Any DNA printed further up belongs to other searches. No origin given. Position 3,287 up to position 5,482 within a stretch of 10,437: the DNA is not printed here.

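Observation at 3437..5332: Full-length bacterial-type long RelA/SpoT homologue (hydrolase and synthetase both apparently intact) embedded among archaeal core genes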

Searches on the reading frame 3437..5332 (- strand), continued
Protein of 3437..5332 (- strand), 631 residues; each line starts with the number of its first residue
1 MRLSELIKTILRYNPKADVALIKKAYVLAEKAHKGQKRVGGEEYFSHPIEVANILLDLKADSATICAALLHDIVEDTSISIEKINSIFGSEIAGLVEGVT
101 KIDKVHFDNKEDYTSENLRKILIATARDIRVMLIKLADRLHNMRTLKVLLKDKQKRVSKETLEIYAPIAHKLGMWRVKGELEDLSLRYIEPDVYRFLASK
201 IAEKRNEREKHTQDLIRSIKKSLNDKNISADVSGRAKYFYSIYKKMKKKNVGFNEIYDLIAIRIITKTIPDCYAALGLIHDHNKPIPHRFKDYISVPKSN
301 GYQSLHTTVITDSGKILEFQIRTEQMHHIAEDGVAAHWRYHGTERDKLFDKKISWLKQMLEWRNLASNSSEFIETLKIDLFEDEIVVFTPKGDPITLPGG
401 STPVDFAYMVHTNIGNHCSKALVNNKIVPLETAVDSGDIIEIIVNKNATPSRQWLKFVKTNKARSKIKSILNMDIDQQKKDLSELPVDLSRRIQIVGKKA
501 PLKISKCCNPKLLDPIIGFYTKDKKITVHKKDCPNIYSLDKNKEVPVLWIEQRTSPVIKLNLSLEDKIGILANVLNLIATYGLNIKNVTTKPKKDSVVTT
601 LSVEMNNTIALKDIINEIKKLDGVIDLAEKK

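Call 6: find_related_loci(query=window:3437-5332:-, collection=genome_contigs, flank=8000)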
Query window:3437-5332:- (631 aa) in genome_contigs; peptide patterns used: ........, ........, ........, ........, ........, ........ (x = any residue, [..] = any of these).
234 stretches matched a pattern; 117 encode a relative of the query (tblastn E <= 1e-3); the best 80 are kept; 80 distinct loci.
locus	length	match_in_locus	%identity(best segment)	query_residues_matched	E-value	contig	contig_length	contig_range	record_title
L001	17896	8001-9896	78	1-631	0e+0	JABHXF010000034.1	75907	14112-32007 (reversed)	MAG: Candidatus Woesearchaeota archaeon isolate SI047_bin3 k141_1023309, whole genome shotgun sequence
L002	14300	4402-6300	74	1-631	0e+0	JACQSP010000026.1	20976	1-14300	MAG: Candidatus Woesearchaeota archaeon isolate NC_groundwater_1388_Ag_S-0.2um_34_95 S_p2_S4_coassembly_k141_851495, who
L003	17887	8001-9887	74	1-627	0e+0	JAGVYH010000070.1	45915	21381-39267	Candidatus Woesearchaeota archaeon isolate RIFCSPHIGHO2_02_FULL_33_21 rifcsphigho2_02_scaffold_1831, whole genome shotgu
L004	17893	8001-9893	76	1-631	0e+0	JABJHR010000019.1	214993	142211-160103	MAG: Candidatus Woesearchaeota archaeon isolate SI074_bin25 k141_930504, whole genome shotgun sequence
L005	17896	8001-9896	61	3-631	0e+0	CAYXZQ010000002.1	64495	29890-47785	MAG TPA_asm: uncultured Methanosarcinales archaeon isolate SRP214966_co3_191 genome assembly, contig: NODE_250_length_64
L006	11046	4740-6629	56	3-627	0e+0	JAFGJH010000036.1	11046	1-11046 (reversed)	MAG: Candidatus Woesearchaeota archaeon isolate Zod_Metabat.265 k87_10544552, whole genome shotgun sequence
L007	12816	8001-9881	57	10-631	0e+0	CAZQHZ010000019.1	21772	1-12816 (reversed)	MAG TPA_asm: uncultured Methanosarcinales archaeon isolate SRP252850_co1_390 genome assembly, contig: NODE_4319_length_2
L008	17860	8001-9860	56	1-619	0e+0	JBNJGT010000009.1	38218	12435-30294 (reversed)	MAG: Nanobdellota archaeon isolate Y22_30dBSe2.bin.114 NODE_377_length_38218_cov_33.976993, whole genome shotgun sequenc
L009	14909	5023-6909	55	3-627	0e+0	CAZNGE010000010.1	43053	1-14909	MAG TPA_asm: uncultured Methanosarcinales archaeon isolate binchicken_co151_55 genome assembly, contig: NODE_1073_length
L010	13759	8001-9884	56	3-627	0e+0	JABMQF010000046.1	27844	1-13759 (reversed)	MAG: Candidatus Woesearchaeota archaeon isolate bin.595 k141_2362473, whole genome shotgun sequence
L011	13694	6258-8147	56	3-627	0e+0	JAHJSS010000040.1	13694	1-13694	MAG: Nanoarchaeota archaeon isolate OS_PC_MetaG.mb.26 OS_PC_MetaG.mb.26_k141_420437, whole genome shotgun sequence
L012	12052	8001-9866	51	5-628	0e+0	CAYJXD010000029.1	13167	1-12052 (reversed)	MAG TPA_asm: uncultured Methanosarcinales archaeon isolate ERP125453_co1_510 genome assembly, contig: NODE_5123_length_1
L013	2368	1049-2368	69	3-442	0e+0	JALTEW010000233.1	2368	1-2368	MAG: bacterium isolate S014_metabat2_scaf2bin.059 S014_NODE_33893_length_2368_cov_1.732262, whole genome shotgun sequenc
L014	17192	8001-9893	59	1-626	0e+0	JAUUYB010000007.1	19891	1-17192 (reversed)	MAG: Candidatus Woesearchaeota archaeon isolate CSMAG_156 CSMAG_156_k127_6738710_length_19891_cov_18.0083, whole genome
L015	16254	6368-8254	44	1-624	1e-171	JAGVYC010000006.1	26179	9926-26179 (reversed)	Candidatus Woesearchaeota archaeon isolate RIFCSPLOWO2_01_FULL_Archaea_34_35 rifcsplowo2_01_scaffold_2919, whole genome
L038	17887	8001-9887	48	1-628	0e+0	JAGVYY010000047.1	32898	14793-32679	Candidatus Woesearchaeota archaeon isolate RIFCSPHIGHO2_02_FULL_32_10 rifcsphigho2_02_scaffold_1663, whole genome shotgu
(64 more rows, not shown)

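Call 13: search_solved_structures(query=window:3437-5332:-, show_alignments=4, max_evalue=1e-10)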
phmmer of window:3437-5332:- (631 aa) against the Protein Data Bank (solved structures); distinct sequences matched with E-value up to 1e-10: 22.
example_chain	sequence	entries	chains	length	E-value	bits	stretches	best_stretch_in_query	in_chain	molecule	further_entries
6yxa_A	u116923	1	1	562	1.1e-154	519.6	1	12-473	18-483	GTP pyrophosphokinase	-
8fr8_I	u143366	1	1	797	1.8e-147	495.8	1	11-470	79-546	GTP pyrophosphokinase RelA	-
7oiw_A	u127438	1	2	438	2.7e-130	439.1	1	18-417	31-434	GTP pyrophosphokinase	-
8acu_A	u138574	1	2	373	4.1e-119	402.2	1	12-364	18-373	GTP pyrophosphokinase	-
5iqr_8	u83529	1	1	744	3.3e-115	389.2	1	48-471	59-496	GTP pyrophosphokinase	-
5kps_A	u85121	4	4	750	3.5e-115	389.2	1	48-471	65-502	GTP pyrophosphokinase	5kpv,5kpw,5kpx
5l3p_z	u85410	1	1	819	6.5e-111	375.1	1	48-471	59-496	GTP pyrophosphokinase,GTP pyrophosphokinase,GTP pyrophosphokinase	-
1vj7_A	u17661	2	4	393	2.6e-109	369.8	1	5-376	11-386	Bifunctional RELA/SPOT | Bifunctional (p)ppGpp synthase/hydrolase RelA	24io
5xnx_A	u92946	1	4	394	8e-100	338.5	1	11-379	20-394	Bifunctional (p)ppGpp synthase/hydrolase RelA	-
9s6k_B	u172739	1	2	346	3.2e-93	316.6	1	4-334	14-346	GTP pyrophosphokinase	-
7ohg_A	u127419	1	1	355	1.3e-83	284.9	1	10-327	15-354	Guanosine-3',5'-bis(Diphosphate) 3'-pyrophosphohydrolase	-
6s2t_A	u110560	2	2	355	1.3e-83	284.9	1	10-327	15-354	(P)ppGpp synthetase I, SpoT/RelA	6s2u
6s2v_A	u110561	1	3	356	1.3e-83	284.9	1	10-327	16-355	(P)ppGpp synthetase I, SpoT/RelA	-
7qpr_A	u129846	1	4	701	3.5e-69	237.3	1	15-479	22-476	ACT domain protein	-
7qps_A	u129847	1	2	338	4.2e-43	151.1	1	14-334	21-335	ACT domain protein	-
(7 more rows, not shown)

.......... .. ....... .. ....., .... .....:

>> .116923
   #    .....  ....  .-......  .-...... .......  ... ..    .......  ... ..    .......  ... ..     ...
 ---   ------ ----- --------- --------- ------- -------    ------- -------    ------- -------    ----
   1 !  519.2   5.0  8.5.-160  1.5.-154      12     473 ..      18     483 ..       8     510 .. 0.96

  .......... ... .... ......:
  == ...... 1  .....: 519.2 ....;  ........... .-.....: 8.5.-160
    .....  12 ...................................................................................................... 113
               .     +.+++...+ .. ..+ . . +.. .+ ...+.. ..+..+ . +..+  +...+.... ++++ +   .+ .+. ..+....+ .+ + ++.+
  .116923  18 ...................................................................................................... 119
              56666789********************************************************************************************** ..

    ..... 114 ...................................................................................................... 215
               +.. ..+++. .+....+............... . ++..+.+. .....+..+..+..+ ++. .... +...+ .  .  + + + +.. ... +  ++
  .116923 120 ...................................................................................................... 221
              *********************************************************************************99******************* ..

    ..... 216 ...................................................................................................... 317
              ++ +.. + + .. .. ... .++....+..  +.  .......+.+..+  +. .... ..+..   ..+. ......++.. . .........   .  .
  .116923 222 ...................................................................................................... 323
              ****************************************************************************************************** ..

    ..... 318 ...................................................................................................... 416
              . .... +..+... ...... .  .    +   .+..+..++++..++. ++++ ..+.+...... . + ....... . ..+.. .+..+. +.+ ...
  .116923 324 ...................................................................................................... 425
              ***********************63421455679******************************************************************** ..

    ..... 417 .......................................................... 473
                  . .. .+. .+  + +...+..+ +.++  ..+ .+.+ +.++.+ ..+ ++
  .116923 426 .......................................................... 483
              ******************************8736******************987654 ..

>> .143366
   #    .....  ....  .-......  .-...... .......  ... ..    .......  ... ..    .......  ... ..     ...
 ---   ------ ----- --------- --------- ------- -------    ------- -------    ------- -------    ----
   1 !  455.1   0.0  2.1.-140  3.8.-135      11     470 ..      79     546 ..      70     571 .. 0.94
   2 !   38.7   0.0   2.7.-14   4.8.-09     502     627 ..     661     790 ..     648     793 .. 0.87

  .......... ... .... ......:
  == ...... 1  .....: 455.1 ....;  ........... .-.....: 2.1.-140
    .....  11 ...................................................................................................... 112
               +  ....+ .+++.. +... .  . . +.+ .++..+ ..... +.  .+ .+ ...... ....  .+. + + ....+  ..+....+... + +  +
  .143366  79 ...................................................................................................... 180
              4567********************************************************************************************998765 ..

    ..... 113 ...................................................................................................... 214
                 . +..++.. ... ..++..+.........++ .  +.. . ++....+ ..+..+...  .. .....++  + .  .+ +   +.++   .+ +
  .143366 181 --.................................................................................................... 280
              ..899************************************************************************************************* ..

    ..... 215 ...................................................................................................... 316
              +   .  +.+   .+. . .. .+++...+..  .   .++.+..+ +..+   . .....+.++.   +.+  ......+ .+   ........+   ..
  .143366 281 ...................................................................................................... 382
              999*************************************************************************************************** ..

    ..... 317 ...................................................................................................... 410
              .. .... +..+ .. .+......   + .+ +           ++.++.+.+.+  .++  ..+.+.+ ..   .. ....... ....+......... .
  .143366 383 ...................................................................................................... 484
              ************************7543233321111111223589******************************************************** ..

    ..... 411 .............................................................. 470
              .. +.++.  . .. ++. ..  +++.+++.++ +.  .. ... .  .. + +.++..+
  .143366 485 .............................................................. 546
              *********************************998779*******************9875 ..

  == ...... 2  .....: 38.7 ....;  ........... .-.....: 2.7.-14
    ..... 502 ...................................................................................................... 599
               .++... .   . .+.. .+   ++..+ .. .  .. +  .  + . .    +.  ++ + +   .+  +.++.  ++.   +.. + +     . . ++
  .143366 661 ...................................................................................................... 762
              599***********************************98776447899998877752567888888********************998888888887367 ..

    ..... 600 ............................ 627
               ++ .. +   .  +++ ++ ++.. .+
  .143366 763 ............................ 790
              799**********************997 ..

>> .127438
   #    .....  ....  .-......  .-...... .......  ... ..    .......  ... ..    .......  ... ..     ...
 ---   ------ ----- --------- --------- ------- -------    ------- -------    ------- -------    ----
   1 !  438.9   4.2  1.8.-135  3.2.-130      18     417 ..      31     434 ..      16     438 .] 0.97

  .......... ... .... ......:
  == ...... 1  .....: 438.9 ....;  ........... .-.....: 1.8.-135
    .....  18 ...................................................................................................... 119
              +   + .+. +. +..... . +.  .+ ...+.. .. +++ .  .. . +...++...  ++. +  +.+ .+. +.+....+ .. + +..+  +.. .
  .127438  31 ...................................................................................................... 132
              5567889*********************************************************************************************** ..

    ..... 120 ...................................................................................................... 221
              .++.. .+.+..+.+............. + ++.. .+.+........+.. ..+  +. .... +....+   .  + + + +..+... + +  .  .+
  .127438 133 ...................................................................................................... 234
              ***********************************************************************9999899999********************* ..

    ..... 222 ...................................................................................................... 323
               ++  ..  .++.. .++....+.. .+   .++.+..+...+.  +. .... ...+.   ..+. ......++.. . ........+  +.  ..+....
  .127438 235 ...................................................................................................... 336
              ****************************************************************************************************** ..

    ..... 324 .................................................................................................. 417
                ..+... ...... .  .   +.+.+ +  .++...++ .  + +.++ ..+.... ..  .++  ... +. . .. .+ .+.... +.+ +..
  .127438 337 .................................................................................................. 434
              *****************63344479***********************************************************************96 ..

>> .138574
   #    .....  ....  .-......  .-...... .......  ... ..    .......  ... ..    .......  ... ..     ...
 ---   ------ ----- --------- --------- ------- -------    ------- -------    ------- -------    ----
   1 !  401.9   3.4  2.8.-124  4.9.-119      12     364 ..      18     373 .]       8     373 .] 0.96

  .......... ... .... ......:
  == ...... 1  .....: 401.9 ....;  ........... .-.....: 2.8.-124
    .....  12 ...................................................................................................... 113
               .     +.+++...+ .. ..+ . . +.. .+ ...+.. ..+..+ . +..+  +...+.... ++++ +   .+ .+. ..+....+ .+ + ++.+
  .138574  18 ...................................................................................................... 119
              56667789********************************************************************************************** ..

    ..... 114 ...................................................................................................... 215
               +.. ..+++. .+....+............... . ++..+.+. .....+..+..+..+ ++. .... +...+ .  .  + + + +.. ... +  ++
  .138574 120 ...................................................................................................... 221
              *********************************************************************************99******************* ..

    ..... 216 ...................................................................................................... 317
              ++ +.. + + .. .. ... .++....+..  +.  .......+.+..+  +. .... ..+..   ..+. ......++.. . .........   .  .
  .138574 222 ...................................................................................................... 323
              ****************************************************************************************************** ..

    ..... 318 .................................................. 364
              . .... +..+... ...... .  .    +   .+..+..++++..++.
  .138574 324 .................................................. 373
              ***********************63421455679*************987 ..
